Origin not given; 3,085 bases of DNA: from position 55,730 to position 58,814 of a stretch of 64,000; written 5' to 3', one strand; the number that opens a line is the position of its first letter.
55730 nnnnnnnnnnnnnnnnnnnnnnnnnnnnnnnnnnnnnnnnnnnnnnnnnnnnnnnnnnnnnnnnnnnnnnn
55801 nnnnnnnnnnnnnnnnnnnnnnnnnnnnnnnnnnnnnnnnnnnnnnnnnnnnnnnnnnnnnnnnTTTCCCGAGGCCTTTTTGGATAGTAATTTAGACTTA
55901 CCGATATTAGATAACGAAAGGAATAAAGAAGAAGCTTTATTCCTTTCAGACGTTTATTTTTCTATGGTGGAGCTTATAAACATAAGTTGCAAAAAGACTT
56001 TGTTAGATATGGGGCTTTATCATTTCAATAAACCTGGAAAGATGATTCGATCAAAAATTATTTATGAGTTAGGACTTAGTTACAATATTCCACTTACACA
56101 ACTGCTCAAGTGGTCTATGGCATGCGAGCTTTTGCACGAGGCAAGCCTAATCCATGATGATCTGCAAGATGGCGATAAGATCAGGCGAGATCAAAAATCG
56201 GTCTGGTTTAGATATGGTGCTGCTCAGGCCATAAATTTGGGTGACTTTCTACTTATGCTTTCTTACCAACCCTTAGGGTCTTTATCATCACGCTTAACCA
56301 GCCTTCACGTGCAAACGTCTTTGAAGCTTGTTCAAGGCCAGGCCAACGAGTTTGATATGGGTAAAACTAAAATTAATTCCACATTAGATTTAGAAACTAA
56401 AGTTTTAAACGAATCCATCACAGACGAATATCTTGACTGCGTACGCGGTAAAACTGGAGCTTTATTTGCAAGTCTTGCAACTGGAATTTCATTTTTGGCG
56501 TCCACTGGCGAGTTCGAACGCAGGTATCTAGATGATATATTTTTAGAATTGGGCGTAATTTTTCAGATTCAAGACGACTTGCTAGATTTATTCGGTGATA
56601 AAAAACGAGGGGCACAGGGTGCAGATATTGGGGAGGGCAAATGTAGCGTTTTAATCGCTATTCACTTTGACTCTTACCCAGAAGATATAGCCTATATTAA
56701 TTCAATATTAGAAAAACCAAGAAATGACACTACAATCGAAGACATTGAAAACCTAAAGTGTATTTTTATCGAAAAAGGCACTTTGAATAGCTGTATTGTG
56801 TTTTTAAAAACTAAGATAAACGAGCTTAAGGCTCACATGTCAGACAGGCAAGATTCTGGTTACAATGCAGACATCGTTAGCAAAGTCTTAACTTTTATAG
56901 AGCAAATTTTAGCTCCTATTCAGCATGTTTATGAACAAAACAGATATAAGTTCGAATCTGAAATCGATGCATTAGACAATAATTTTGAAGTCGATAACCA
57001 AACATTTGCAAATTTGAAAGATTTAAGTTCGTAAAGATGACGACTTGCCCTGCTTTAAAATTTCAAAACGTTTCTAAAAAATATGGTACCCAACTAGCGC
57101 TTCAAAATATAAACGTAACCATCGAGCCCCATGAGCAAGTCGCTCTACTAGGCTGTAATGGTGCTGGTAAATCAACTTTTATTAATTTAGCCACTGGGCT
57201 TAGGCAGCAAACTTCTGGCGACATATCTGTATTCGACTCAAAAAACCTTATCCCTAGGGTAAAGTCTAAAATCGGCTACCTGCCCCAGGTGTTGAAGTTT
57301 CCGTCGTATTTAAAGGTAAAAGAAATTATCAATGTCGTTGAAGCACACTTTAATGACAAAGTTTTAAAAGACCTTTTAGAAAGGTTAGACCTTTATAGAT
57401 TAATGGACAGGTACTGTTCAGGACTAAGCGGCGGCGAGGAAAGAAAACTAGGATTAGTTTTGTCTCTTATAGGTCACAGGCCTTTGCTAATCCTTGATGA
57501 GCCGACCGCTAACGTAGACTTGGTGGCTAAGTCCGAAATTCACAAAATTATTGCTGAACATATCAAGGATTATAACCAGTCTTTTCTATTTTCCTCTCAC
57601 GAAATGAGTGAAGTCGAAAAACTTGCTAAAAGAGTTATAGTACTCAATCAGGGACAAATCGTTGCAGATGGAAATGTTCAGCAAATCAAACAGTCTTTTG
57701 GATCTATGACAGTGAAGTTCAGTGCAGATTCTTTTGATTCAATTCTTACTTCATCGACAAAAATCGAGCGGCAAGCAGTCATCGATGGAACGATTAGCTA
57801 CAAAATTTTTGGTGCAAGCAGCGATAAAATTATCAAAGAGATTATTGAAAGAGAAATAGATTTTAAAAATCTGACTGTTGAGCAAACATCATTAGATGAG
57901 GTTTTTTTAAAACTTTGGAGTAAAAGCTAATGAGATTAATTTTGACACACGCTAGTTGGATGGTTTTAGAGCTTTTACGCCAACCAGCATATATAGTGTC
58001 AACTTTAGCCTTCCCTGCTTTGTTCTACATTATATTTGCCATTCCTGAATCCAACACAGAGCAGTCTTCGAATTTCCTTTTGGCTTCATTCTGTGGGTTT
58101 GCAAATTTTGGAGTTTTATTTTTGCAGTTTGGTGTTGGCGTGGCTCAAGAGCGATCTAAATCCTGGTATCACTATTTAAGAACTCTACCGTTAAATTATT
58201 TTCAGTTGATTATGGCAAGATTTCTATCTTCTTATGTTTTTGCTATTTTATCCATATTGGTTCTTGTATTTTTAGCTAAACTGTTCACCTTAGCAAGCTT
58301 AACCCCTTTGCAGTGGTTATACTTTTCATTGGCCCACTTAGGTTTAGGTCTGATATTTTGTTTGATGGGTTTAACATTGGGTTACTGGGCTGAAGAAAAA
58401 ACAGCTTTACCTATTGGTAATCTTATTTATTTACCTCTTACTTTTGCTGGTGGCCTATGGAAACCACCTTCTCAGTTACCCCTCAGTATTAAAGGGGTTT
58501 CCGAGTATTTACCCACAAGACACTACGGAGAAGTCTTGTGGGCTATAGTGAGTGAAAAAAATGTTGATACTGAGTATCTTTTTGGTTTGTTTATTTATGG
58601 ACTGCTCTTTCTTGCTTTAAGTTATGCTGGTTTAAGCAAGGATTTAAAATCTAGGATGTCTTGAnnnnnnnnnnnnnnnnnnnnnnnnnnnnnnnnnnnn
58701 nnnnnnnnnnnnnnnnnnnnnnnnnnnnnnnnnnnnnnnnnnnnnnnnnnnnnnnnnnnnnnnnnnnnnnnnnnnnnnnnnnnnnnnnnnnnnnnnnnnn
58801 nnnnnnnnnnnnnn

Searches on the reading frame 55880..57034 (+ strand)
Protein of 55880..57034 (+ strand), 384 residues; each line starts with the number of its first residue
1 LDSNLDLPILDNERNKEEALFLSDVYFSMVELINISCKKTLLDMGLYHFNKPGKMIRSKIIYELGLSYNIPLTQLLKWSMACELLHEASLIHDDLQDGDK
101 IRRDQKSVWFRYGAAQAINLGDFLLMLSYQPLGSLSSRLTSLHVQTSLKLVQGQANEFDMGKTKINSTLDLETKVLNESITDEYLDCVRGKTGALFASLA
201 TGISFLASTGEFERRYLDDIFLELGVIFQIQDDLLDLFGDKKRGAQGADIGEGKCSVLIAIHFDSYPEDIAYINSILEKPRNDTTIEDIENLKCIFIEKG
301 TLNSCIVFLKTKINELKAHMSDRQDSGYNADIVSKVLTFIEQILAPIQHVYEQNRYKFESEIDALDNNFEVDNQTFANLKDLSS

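Call 8: search_protein_families(library=pfam, proteins=[window:55880-57034:+])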
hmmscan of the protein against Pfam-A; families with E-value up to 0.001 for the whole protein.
window:55880-57034:+ (384 aa): 1 family
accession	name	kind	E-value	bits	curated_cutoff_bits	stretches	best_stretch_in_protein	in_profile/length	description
PF00348.22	polyprenyl_synt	-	1.9e-46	158.8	27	1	39-285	2-243/251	Polyprenyl synthetase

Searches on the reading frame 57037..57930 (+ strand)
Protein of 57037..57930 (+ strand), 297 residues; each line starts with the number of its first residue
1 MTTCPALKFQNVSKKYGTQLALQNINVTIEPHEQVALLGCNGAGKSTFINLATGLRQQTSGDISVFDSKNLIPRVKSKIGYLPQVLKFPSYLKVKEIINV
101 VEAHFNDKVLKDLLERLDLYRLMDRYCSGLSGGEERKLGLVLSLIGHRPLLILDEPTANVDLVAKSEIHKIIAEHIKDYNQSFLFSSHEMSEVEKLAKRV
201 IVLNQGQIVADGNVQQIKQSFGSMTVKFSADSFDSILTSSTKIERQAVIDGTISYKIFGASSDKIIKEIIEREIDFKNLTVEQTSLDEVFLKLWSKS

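Call 8: search_protein_families(library=pfam, proteins=[window:57037-57930:+])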
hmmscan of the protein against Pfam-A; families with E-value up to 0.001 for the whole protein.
window:57037-57930:+ (297 aa): 4 families
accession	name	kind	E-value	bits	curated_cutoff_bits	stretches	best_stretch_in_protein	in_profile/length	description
PF00005.33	ABC_tran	-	2.9e-26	93.1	25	1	22-158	1-137/137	ABC transporter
PF13732.12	DrrA1-3_C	-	1.5e-06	29.3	27.4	1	212-292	1-79/81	ATP-binding protein DrrA1-3-like, C-terminal domain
PF02463.25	SMC_N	-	1.6e-05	24.8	40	0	129-202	136-211/220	RecF/RecN/SMC N terminal domain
PF03193.22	RsgA_GTPase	-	0.00058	20.2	30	0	19-65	94-139/174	RsgA GTPase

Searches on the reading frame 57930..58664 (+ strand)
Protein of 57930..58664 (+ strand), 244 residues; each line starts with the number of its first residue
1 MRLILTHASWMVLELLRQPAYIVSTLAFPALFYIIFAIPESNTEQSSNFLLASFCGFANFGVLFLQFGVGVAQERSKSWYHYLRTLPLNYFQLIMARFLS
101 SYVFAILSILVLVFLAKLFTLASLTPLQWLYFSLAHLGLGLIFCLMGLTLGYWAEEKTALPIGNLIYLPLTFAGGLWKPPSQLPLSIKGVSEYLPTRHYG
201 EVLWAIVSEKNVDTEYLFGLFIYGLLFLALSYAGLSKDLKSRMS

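Call 8: search_protein_families(library=pfam, proteins=[window:57930-58664:+])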
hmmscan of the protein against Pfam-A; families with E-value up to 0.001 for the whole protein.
window:57930-58664:+ (244 aa): 4 families
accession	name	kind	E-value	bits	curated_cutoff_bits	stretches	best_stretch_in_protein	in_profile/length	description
PF12698.13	ABC2_membrane_3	-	2.3e-12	47.1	31.6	1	39-232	152-346/347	ABC-2 family transporter protein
PF01061.29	ABC2_membrane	-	2.1e-11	44.2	26.9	1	12-203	11-206/211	ABC-2 type transporter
PF13346.12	ABC2_membrane_5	-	7.3e-08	32.6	25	1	32-193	19-179/205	ABC-2 family transporter protein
PF12730.13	ABC2_membrane_4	-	3.8e-05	24.2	27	1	21-163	18-170/179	ABC-2 family transporter protein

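Call 32: find_encoding_contigs(protein=window:57930-58664:+, flank=4000, max_places=6)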
Protein window:57930-58664:+ (244 aa): 1 contig read that carries it; 1 place shown.
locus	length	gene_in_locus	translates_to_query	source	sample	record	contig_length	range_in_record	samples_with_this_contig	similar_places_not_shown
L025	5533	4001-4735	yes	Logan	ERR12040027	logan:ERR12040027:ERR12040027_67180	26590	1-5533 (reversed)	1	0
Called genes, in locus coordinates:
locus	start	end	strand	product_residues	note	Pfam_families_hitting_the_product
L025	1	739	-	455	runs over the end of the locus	PF01370:Epimerase, PF08338:DUF1731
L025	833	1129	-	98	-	PF01329:Pterin_4a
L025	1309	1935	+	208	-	-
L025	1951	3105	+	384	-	PF00348:polyprenyl_synt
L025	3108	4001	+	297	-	PF02463:SMC_N (faint), PF00005:ABC_tran, PF13732:DrrA1-3_C (weak)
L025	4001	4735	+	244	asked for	PF01061:ABC2_membrane, PF13346:ABC2_membrane_5, PF12698:ABC2_membrane_3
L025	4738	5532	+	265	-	?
